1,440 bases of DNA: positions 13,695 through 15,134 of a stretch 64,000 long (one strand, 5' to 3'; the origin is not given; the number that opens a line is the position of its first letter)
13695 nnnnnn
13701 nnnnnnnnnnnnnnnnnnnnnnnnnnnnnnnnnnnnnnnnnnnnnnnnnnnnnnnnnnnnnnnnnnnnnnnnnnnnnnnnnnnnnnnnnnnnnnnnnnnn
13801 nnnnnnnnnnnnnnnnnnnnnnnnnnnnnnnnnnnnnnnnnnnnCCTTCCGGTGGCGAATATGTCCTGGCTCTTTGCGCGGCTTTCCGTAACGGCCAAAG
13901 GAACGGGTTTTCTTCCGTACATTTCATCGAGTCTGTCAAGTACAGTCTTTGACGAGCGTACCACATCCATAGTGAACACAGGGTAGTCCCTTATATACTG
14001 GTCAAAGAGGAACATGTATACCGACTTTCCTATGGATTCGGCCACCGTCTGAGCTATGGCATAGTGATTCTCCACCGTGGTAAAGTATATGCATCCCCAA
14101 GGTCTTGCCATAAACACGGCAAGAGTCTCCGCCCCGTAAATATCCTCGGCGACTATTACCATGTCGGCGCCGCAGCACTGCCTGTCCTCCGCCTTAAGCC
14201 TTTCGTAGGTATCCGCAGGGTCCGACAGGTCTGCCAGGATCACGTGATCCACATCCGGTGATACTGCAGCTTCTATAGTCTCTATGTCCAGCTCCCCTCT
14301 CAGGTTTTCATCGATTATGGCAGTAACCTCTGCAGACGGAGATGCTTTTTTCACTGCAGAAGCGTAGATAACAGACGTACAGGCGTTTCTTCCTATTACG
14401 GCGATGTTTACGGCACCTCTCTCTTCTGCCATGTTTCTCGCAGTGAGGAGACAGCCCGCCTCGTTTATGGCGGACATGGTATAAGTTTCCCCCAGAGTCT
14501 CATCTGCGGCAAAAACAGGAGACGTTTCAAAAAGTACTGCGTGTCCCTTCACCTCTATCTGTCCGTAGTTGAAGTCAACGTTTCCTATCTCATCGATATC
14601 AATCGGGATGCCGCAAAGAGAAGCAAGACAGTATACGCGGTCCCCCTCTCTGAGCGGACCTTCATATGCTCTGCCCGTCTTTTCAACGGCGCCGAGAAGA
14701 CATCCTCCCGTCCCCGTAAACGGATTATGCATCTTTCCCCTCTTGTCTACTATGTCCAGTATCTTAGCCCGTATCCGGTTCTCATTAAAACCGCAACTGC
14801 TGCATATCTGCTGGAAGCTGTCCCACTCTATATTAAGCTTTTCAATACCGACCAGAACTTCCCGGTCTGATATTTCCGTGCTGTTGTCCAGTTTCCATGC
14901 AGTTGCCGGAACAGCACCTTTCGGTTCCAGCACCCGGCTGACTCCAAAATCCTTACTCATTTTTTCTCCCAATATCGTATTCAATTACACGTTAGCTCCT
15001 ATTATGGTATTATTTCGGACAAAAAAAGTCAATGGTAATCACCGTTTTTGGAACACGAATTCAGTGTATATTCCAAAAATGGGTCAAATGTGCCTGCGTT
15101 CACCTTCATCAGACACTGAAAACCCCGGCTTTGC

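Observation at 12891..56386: Three sigma54 activators and four exact -24/-12 promoters in one 44-kb stretch: a candidate cell-wall-peptide / D-amino-acid sigma54 regulon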

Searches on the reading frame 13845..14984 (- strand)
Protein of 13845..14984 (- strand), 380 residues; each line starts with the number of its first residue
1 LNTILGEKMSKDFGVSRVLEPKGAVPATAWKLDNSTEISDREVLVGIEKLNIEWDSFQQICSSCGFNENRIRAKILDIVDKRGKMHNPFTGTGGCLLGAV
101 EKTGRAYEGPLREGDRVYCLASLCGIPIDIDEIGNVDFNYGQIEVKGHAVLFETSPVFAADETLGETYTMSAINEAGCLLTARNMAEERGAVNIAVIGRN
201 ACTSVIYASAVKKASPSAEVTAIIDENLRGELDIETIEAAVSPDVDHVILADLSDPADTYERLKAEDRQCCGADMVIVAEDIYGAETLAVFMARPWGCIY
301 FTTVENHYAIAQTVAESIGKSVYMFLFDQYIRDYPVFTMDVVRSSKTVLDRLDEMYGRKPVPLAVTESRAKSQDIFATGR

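Call 46: search_protein_families(library=pfam, max_evalue=1, proteins=[window:13845-14984:-])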
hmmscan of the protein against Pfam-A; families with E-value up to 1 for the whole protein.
window:13845-14984:- (380 aa): 0 families

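Call 49: search_solved_structures(query=window:13845-14984:-, max_evalue=1)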
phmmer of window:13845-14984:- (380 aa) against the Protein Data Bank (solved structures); distinct sequences matched with E-value up to 1: 3.
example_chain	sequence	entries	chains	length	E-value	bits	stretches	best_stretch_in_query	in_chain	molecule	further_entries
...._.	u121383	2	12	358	6.1e-30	108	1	13-357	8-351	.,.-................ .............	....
7dl1_A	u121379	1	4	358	3e-29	105.7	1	13-357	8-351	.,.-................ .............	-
7dl0_A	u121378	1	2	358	7.8e-29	104.4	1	13-357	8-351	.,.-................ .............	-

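Call 51: find_homologous_proteins(query=window:13845-14984:-, max_evalue=1e-10)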
Query window:13845-14984:- (380 aa): 11 proteins with E <= 1e-10 among 7562 candidates.
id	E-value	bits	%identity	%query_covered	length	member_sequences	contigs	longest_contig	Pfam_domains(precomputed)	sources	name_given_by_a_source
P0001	3.1e-108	380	48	98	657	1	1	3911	PF00158.33,PF25601.2,PF26370.1,PF14532.13,PF07728.21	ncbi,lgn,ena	-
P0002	3.1e-107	377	47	98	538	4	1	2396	PF00158.33,PF26370.1,PF14532.13,PF07728.21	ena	-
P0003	1.4e-99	352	72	55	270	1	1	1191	PF26370.1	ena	-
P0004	4.8e-96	340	48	84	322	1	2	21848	PF26370.1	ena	-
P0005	1.2e-89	319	47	87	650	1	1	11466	PF00158.33,PF25601.2,PF26370.1,PF18024.8,PF14532.13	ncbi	-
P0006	2.7e-82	295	39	92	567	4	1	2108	PF00158.33,PF26370.1,PF14532.13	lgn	-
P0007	3.6e-79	285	41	95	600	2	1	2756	PF00158.33,PF26370.1,PF14532.13,PF07728.21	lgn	-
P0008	3.8e-71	258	43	75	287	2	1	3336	PF26370.1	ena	-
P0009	1.0e-53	201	38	66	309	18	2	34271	PF26370.1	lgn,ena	-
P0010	7.0e-40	156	30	89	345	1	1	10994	PF26370.1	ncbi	ncbi:MAG: L-erythro-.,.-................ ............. [Bacilli bacterium]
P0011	7.6e-40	155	29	91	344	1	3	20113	PF26370.1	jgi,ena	-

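Call 52: find_encoding_contigs(protein=P0005, flank=8000, max_places=4)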
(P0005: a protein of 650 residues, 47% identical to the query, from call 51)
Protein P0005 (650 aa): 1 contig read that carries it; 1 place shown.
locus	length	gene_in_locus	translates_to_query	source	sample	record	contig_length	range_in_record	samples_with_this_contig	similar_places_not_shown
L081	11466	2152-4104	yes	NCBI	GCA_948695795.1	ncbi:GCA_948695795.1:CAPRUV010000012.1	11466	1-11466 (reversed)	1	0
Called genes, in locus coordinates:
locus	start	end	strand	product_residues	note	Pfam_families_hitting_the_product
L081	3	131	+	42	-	?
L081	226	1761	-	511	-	PF03553:Na_H_antiporter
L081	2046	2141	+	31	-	-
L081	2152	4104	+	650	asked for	PF26370:KDD_N, PF00158:Sigma54_activat, PF14532:Sigma54_activ_2, PF25601:AAA_lid_14, PF18024:HTH_50 (weak)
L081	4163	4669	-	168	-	-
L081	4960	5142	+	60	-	-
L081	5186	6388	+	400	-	PF00291:PALP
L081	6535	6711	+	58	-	-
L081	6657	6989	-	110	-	PF00149:Metallophos, PF12850:Metallophos_2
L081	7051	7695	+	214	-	PF02661:Fic (weak)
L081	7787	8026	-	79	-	-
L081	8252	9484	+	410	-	PF01594:AI-2E_transport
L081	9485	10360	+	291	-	PF01565:FAD_binding_4, PF02873:MurB_C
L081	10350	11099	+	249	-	PF02811:PHP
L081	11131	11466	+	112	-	?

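Call 53: find_encoding_contigs(protein=P0001, flank=8000, max_places=4)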
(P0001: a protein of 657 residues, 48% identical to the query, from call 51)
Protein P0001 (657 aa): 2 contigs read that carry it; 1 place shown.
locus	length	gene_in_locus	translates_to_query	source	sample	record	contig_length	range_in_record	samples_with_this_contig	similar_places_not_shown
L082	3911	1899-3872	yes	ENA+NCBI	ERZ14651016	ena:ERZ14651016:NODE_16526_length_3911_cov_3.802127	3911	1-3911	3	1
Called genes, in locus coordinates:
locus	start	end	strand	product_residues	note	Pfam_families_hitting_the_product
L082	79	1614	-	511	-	PF03553:Na_H_antiporter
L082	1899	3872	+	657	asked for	PF26370:KDD_N, PF00158:Sigma54_activat, PF14532:Sigma54_activ_2, PF07728:AAA_5 (faint), PF25601:AAA_lid_14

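Call 88: search_solved_structures(query=window:13845-14984:-, max_evalue=1e-10, show_alignments=1)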
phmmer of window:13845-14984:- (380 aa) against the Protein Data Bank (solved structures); distinct sequences matched with E-value up to 1e-10: 3.
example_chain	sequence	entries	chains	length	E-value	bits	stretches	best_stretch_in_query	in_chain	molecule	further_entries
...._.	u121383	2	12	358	6.1e-30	108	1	13-357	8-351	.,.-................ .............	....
7dl1_A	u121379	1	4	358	3e-29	105.7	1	13-357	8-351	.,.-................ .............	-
7dl0_A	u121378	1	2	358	7.8e-29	104.4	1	13-357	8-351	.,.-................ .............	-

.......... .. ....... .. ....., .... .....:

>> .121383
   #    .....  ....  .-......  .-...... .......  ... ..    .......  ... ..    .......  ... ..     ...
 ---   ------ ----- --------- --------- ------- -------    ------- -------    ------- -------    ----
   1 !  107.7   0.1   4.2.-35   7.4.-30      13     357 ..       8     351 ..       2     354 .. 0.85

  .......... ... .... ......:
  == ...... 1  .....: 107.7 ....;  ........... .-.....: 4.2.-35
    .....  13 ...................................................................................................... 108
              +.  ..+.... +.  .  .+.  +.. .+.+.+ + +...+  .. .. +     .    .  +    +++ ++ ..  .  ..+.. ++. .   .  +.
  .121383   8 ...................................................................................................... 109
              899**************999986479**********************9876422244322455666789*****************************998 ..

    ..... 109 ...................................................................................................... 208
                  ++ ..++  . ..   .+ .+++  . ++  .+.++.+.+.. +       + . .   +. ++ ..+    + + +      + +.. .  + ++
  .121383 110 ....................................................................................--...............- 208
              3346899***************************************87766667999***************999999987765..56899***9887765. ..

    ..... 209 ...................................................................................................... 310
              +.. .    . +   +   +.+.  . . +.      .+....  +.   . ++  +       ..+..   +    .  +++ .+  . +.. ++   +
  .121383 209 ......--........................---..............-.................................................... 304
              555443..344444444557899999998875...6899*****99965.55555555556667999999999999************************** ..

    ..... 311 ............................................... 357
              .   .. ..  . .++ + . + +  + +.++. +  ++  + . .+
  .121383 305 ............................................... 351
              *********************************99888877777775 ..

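Call 95: search_protein_representatives(protein=window:13845-14984:-)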
Query: 380 residues. Proteins with E-value up to 0.001 (for the whole library): 732; up to 1e-10: 420; up to 1e-30: 60. The best 150 are listed.
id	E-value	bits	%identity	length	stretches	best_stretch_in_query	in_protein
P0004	1.5e-96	340.3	48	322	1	12-327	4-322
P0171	2.3e-88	313.4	40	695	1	11-379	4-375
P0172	3.8e-74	266.7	39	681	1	10-362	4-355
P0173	9.1e-70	252.2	36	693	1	8-359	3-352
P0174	1.5e-69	251.5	36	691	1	12-361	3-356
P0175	3.9e-66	240.3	37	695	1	10-344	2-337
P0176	3.4e-63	230.6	33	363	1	9-358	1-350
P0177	6.2e-62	226.5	33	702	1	9-358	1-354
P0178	8.7e-58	212.8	41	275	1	7-263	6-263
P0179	5.4e-55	203.6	34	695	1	6-357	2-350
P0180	1.3e-50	189.2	32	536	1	11-349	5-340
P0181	2.0e-49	185.3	42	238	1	11-223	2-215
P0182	5.8e-49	183.8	34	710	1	13-344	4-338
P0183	1.2e-48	182.8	32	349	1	9-347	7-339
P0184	1.6e-48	182.4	39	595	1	98-359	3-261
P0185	2.7e-48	181.6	29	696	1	11-361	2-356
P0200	3.8e-36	141.6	28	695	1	12-343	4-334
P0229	4.0e-31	125.1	28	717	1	10-346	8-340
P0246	6.7e-29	117.8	24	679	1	21-346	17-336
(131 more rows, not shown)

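Call 96: search_protein_families(library=pfam, proteins=[P0171, P0173, P0177, P0185, P0200, P0229, P0246, P0176], max_evalue=0.00001)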
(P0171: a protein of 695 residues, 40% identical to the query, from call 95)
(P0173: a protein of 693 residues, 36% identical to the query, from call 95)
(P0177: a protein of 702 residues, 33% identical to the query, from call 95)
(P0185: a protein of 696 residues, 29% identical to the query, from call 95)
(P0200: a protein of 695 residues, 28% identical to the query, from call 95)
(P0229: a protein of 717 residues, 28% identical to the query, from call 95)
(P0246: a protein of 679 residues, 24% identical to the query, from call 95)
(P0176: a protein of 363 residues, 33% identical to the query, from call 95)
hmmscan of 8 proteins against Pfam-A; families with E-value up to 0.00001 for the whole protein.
P0171 (695 aa): 5 families
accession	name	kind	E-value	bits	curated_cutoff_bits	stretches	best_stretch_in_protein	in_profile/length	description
PF00158.32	Sigma54_activat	-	2.5e-63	213.2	20.2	1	386-547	7-167/168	Sigma-54 interaction domain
PF25601.1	AAA_lid_14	-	3.4e-21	75.3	27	1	553-628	1-77/87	AAA+ ATPase lid domain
PF14532.12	Sigma54_activ_2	-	3.3e-17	63.4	25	1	390-552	10-138/138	Sigma-54 interaction domain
PF18024.7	HTH_50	-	2.2e-07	30.9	27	1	649-695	3-49/50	Helix-turn-helix domain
PF07728.20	AAA_5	-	7.4e-06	26.5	22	0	403-523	1-123/139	AAA domain (dynein-related subfamily)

P0173 (693 aa): 4 families
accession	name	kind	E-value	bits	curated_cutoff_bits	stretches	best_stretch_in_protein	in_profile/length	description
PF00158.32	Sigma54_activat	-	8.6e-62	208.2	20.2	1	379-543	4-167/168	Sigma-54 interaction domain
PF25601.1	AAA_lid_14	-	1.1e-20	73.7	27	1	549-630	1-83/87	AAA+ ATPase lid domain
PF14532.12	Sigma54_activ_2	-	1.2e-18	68.1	25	1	380-548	4-138/138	Sigma-54 interaction domain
PF07728.20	AAA_5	-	1.8e-07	31.6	22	1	399-520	1-124/139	AAA domain (dynein-related subfamily)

P0177 (702 aa): 6 families
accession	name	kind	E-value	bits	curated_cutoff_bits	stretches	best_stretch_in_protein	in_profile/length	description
PF00158.32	Sigma54_activat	-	1.7e-64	217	20.2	1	385-548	6-168/168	Sigma-54 interaction domain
PF25601.1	AAA_lid_14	-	4.7e-18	65.2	27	1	553-632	1-81/87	AAA+ ATPase lid domain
PF14532.12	Sigma54_activ_2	-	1.5e-17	64.6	25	1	384-552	4-138/138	Sigma-54 interaction domain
PF18024.7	HTH_50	-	9e-10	38.5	27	1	660-702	7-49/50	Helix-turn-helix domain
PF07728.20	AAA_5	-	5.6e-06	26.8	22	0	403-523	1-123/139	AAA domain (dynein-related subfamily)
PF07724.20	AAA_2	-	7e-06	26.6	27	0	403-531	5-133/166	AAA domain (Cdc48 subfamily)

P0185 (696 aa): 4 families
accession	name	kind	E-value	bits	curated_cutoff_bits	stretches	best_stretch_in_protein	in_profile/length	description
PF00158.32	Sigma54_activat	-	2.8e-63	213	20.2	1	386-549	5-167/168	Sigma-54 interaction domain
PF25601.1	AAA_lid_14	-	3.7e-20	72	27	1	555-625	1-72/87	AAA+ ATPase lid domain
PF14532.12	Sigma54_activ_2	-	4.9e-17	62.9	25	1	387-554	5-138/138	Sigma-54 interaction domain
PF07728.20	AAA_5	-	6.5e-06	26.6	22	0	405-525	1-123/139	AAA domain (dynein-related subfamily)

P0200 (695 aa): 5 families
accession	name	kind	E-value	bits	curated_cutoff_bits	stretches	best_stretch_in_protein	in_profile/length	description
PF00158.32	Sigma54_activat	-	9.8e-66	221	20.2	1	384-550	2-167/168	Sigma-54 interaction domain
PF25601.1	AAA_lid_14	-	1.9e-22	79.3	27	1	556-633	1-79/87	AAA+ ATPase lid domain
PF14532.12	Sigma54_activ_2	-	6e-22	78.8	25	1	388-555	5-138/138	Sigma-54 interaction domain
PF18024.7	HTH_50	-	2.1e-12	47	27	1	649-695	3-49/50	Helix-turn-helix domain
PF07728.20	AAA_5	-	1.2e-06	29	22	1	406-528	1-125/139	AAA domain (dynein-related subfamily)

P0229 (717 aa): 4 families
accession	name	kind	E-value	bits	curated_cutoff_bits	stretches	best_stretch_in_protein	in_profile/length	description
PF00158.32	Sigma54_activat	-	2e-68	229.8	20.2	1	382-547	3-167/168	Sigma-54 interaction domain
PF25601.1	AAA_lid_14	-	4.7e-24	84.5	27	1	553-628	1-77/87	AAA+ ATPase lid domain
PF14532.12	Sigma54_activ_2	-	4.9e-20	72.6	25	1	386-552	6-138/138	Sigma-54 interaction domain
PF07728.20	AAA_5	-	1e-06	29.2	22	1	404-523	2-123/139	AAA domain (dynein-related subfamily)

P0246 (679 aa): 4 families
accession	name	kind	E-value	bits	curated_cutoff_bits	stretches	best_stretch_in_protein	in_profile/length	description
PF00158.32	Sigma54_activat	-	1.3e-64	217.4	20.2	1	374-540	2-167/168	Sigma-54 interaction domain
PF25601.1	AAA_lid_14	-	4e-20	71.9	27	1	546-625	1-81/87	AAA+ ATPase lid domain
PF14532.12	Sigma54_activ_2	-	1.3e-18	68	25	1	376-545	3-138/138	Sigma-54 interaction domain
PF18024.7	HTH_50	-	3.8e-08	33.3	27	1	633-678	3-48/50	Helix-turn-helix domain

P0176 (363 aa): 0 families

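Call 97: find_encoding_contigs(protein=P0171, flank=7000, max_places=3)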
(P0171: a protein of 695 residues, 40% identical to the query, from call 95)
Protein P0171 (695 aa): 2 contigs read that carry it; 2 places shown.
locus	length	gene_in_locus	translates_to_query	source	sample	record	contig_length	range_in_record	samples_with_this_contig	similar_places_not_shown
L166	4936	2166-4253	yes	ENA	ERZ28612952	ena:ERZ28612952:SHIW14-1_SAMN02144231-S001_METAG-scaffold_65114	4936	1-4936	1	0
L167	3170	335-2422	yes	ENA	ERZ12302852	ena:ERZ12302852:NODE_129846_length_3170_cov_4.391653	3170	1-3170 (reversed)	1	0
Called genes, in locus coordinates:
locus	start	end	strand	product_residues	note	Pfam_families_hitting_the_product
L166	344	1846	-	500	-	PF03553:Na_H_antiporter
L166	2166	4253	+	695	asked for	PF26370:KDD_N, PF00158:Sigma54_activat, PF14532:Sigma54_activ_2, PF07728:AAA_5 (weak), PF25601:AAA_lid_14, PF18024:HTH_50 (weak)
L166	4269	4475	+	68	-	-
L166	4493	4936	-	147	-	?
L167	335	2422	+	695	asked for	PF26370:KDD_N, PF00158:Sigma54_activat, PF14532:Sigma54_activ_2, PF07728:AAA_5 (weak), PF25601:AAA_lid_14, PF18024:HTH_50 (weak)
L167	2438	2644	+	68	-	-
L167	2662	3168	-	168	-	?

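Call 98: find_encoding_contigs(protein=P0200, flank=7000, max_places=3)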
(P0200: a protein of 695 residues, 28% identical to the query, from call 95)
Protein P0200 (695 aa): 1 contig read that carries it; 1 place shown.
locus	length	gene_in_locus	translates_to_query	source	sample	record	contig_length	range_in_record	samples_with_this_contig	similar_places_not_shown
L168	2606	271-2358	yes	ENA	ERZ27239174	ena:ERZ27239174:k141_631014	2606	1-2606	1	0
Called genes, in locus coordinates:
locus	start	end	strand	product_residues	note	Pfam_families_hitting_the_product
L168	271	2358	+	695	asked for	PF26370:KDD_N, PF00158:Sigma54_activat, PF14532:Sigma54_activ_2, PF07728:AAA_5 (weak), PF25601:AAA_lid_14, PF18024:HTH_50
